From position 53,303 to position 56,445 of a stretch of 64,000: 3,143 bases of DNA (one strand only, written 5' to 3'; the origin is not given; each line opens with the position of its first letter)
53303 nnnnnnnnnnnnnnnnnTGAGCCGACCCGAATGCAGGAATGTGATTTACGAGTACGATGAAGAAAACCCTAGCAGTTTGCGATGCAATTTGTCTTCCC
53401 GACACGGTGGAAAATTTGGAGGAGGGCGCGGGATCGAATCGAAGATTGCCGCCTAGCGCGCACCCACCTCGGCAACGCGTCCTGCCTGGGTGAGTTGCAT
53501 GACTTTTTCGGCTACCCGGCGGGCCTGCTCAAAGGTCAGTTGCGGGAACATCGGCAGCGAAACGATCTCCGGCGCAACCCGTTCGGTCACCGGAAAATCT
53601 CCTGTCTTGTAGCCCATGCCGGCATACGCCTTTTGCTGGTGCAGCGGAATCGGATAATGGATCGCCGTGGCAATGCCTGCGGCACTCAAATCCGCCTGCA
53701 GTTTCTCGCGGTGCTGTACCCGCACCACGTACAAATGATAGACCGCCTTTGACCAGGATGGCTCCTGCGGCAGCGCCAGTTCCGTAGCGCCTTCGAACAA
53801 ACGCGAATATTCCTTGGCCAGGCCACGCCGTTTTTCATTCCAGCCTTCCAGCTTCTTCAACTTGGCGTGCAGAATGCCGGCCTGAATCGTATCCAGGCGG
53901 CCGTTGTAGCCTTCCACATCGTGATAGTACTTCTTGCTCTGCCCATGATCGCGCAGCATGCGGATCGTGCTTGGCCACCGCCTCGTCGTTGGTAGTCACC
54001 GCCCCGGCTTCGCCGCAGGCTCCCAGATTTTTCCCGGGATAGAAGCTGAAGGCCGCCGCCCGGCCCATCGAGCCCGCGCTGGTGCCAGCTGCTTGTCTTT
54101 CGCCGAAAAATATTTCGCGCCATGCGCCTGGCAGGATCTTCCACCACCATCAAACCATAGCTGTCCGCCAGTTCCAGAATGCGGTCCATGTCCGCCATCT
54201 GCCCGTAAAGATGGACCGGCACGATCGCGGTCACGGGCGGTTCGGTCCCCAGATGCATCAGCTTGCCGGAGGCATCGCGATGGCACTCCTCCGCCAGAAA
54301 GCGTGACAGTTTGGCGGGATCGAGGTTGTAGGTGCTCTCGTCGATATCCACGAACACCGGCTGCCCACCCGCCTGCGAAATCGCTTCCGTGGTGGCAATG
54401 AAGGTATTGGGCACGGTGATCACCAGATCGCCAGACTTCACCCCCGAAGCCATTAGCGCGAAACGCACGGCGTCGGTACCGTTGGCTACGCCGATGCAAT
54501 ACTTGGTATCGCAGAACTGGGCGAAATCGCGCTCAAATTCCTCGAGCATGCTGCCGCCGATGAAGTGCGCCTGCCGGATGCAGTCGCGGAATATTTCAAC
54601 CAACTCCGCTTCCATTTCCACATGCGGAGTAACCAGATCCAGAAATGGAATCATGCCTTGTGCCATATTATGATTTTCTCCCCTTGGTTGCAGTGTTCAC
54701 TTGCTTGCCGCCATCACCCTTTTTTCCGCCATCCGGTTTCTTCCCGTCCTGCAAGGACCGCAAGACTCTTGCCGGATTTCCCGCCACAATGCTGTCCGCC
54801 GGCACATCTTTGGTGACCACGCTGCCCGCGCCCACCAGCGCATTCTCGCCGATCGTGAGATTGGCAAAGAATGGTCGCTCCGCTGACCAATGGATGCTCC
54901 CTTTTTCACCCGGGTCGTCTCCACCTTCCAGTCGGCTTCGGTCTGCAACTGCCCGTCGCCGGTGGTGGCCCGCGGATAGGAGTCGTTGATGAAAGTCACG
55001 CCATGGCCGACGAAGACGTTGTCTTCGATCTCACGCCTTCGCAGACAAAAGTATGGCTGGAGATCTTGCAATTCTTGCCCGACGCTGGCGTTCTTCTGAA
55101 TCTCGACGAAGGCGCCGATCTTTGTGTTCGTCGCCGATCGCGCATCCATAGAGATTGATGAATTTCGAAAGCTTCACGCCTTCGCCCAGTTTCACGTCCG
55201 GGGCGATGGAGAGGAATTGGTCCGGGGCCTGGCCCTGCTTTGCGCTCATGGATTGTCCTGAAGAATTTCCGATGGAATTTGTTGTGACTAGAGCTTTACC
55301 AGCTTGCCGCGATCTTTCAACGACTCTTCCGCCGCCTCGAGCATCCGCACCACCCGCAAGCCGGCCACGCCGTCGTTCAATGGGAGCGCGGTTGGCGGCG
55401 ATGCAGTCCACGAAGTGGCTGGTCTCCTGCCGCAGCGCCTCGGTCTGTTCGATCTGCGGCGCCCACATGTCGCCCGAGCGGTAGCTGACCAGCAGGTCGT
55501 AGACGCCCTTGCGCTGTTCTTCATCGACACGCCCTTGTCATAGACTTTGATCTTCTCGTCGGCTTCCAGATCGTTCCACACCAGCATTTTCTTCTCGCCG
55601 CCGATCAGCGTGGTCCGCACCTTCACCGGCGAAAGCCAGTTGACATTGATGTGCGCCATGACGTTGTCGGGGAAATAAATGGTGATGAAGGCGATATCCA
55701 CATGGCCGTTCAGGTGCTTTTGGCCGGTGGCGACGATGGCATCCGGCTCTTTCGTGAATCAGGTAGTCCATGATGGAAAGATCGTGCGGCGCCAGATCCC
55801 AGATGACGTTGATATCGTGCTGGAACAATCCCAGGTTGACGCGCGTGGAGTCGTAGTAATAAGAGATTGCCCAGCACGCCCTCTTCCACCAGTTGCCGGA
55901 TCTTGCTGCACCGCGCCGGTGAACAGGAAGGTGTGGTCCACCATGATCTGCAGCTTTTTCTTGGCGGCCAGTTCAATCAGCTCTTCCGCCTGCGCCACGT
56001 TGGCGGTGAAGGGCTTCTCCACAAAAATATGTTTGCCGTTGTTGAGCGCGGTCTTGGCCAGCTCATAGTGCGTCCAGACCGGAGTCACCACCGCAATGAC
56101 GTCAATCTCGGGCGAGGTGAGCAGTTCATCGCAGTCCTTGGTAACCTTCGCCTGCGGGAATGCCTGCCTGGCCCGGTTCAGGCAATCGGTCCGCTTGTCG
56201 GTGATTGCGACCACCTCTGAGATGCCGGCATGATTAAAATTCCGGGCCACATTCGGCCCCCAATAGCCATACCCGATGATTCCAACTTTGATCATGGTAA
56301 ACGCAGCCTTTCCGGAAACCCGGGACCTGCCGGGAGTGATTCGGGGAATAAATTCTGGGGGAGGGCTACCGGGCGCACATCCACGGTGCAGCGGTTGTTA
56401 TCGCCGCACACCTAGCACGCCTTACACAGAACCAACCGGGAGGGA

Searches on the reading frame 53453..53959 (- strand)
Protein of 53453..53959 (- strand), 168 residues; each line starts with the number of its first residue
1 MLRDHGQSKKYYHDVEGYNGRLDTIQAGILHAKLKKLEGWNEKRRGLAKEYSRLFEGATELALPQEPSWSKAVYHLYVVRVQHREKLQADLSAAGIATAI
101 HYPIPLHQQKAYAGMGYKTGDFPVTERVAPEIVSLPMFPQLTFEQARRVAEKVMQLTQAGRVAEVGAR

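Call 16: search_protein_families(library=ncbifam, proteins=[window:53453-53959:-], max_evalue=0.00001)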
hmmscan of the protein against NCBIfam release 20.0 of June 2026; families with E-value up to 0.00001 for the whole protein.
window:53453-53959:- (168 aa): 7 families
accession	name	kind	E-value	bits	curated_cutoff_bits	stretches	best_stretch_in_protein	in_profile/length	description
TIGR03588.1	PseC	equivalog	8.1e-26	90.8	423.5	1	10-155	229-378/380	UDP-4-amino-4,6-dideoxy-N-acetyl-beta-L-altrosamine transaminase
NF008687.0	PRK11706.1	equivalog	1.1e-18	67.2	375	1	6-156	218-373/375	dTDP-4-amino-4,6-dideoxygalactose transaminase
NF008658.2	PRK11658.1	equivalog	1.4e-16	60.1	631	1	16-157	232-377/379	UDP-4-amino-4-deoxy-L-arabinose aminotransferase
TIGR04181.1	NHT_00031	hypoth_equivalog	2.6e-14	52.9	420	1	9-136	230-357/359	LegC family aminotransferase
TIGR02379.1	ECA_wecE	subfamily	3e-11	42.7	434.85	1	8-156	221-374/376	dTDP-4-amino-4,6-dideoxy-D-glucose transaminase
NF011936.0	PRK15407.1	equivalog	2.2e-09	36.6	423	1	6-158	278-437/440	lipopolysaccharide biosynthesis protein RfbH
TIGR04427.1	PLP_DesI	equivalog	6.6e-07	28.8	650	1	3-157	225-383/390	dTDP-4-dehydro-6-deoxyglucose aminotransferase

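Call 17: search_protein_families(library=pfam, proteins=[window:53453-53959:-], max_evalue=0.00001)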
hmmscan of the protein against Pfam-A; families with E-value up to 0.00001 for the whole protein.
window:53453-53959:- (168 aa): 1 family
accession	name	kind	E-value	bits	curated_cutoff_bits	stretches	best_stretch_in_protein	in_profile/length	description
PF01041.23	DegT_DnrJ_EryC1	-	1.5e-37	130.1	19.8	1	1-153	197-359/360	DegT/DnrJ/EryC1/StrS aminotransferase family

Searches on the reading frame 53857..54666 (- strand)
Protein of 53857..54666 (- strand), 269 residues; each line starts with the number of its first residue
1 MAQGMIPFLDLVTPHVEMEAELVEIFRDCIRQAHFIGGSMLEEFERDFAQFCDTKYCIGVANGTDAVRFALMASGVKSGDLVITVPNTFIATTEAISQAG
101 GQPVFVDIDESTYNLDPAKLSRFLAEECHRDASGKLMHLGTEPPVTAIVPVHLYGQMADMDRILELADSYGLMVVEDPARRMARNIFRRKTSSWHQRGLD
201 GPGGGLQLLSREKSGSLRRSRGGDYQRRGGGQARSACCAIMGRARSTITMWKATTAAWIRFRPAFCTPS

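Call 16: search_protein_families(library=ncbifam, proteins=[window:53857-54666:-], max_evalue=0.00001)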
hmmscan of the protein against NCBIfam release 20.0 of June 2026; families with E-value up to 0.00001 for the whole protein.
window:53857-54666:- (269 aa): 7 families
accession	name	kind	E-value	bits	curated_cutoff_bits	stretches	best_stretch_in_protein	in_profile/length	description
TIGR04181.1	NHT_00031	hypoth_equivalog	8.7e-44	149.8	420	1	20-182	10-172/359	LegC family aminotransferase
TIGR03588.1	PseC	equivalog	1.8e-31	109.5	423.5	1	21-179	12-157/380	UDP-4-amino-4,6-dideoxy-N-acetyl-beta-L-altrosamine transaminase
NF008658.2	PRK11658.1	equivalog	1.7e-21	76.3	631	1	7-182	3-159/379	UDP-4-amino-4-deoxy-L-arabinose aminotransferase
NF008687.0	PRK11706.1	equivalog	3.3e-19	68.9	375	1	23-183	14-158/375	dTDP-4-amino-4,6-dideoxygalactose transaminase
TIGR04427.1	PLP_DesI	equivalog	6.5e-18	65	650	1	37-184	50-178/390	dTDP-4-dehydro-6-deoxyglucose aminotransferase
TIGR02379.1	ECA_wecE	subfamily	8.7e-17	60.9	434.85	1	37-183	28-158/376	dTDP-4-amino-4,6-dideoxy-D-glucose transaminase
NF011936.0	PRK15407.1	equivalog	6.5e-15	54.8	423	1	32-186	58-203/440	lipopolysaccharide biosynthesis protein RfbH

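Call 17: search_protein_families(library=pfam, proteins=[window:53857-54666:-], max_evalue=0.00001)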
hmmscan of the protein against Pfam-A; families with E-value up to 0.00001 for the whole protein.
window:53857-54666:- (269 aa): 1 family
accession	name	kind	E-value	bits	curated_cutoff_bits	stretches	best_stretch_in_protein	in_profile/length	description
PF01041.23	DegT_DnrJ_EryC1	-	1.1e-44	153.6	19.8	1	18-180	3-148/360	DegT/DnrJ/EryC1/StrS aminotransferase family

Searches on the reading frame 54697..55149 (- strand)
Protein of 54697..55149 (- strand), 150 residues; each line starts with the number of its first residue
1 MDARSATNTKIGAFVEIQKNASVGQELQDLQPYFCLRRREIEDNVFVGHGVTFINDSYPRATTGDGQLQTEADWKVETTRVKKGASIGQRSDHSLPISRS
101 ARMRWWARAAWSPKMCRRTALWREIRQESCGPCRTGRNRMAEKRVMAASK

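Call 16: search_protein_families(library=ncbifam, proteins=[window:54697-55149:-], max_evalue=0.00001)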
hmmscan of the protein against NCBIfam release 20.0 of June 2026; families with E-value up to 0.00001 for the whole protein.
window:54697-55149:- (150 aa): 0 families

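Call 17: search_protein_families(library=pfam, proteins=[window:54697-55149:-], max_evalue=0.00001)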
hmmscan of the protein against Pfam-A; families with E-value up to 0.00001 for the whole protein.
window:54697-55149:- (150 aa): 0 families

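Call 42: search_protein_families(library=pfam, proteins=[window:54697-55149:-], max_evalue=0.01)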
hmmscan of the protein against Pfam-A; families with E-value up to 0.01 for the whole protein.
window:54697-55149:- (150 aa): 1 family
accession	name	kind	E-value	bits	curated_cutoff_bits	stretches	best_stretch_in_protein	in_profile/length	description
PF00132.30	Hexapep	-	0.00028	20.9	27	0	41-55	4-18/36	Bacterial transferase hexapeptide (six repeats)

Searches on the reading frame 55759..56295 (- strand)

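Call 16: search_protein_families(library=ncbifam, proteins=[window:55759-56295:-], max_evalue=0.00001)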
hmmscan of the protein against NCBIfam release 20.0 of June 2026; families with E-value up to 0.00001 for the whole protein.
window:55759-56295:- (178 aa): 11 families
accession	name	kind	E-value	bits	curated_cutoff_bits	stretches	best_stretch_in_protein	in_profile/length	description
NF008607.0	PRK11579.1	subfamily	2.1e-21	76.3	330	1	2-121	5-122/346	oxidoreductase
NF040723.1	UDP-GlcNAcDh_Arch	equivalog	1.8e-20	73.7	450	1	2-143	1-140/302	UDP-N-acetylglucosamine 3-dehydrogenase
TIGR04380.1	myo_inos_iolG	equivalog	9.8e-19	67.4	355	1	1-119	1-120/330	inositol 2-dehydrogenase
NF052479.1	LevoglcsnDh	equivalog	4.5e-16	58.5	650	1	29-142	39-152/386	levoglucosan dehydrogenase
NF007574.0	PRK10206.1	equivalog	2.9e-15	56.2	352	1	31-117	34-119/345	oxidoreductase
NF058563.1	BT_2159_fam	equivalog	6.6e-14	51.7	650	1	2-117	1-116/350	disaccharide 3-dehydrogenase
NF058561.1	BT_2158_fam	equivalog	5.4e-13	48.3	750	1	5-115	37-148/487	glycoside 3-dehydrogenase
NF041392.1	XylDh_Gfo6_Halo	equivalog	1.7e-12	46.8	350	1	2-130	17-149/350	D-xylose 1-dehydrogenase Gfo6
NF052679.1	InsChiInosDhIolG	equivalog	2e-10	40.2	540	1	2-114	3-117/343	bifunctional inositol 2-dehydrogenase/D-chiro-inositol 1-dehydrogenase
NF004976.0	PRK06349.1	subfamily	2.3e-06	26.9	205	1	2-118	5-128/430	homoserine dehydrogenase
NF009830.0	PRK13304.1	equivalog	3.5e-06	26.7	267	1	1-93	1-91/265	aspartate dehydrogenase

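Call 17: search_protein_families(library=pfam, proteins=[window:55759-56295:-], max_evalue=0.00001)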
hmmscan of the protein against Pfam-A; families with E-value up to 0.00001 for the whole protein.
window:55759-56295:- (178 aa): 2 families
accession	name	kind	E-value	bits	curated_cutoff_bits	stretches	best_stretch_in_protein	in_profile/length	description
PF01408.29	GFO_IDH_MocA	-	4.8e-29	101.9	24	1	2-121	1-120/120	Oxidoreductase family, NAD-binding Rossmann fold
PF03447.22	NAD_binding_3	-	8.1e-07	30.2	24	1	12-119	5-115/116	Homoserine dehydrogenase, NAD binding domain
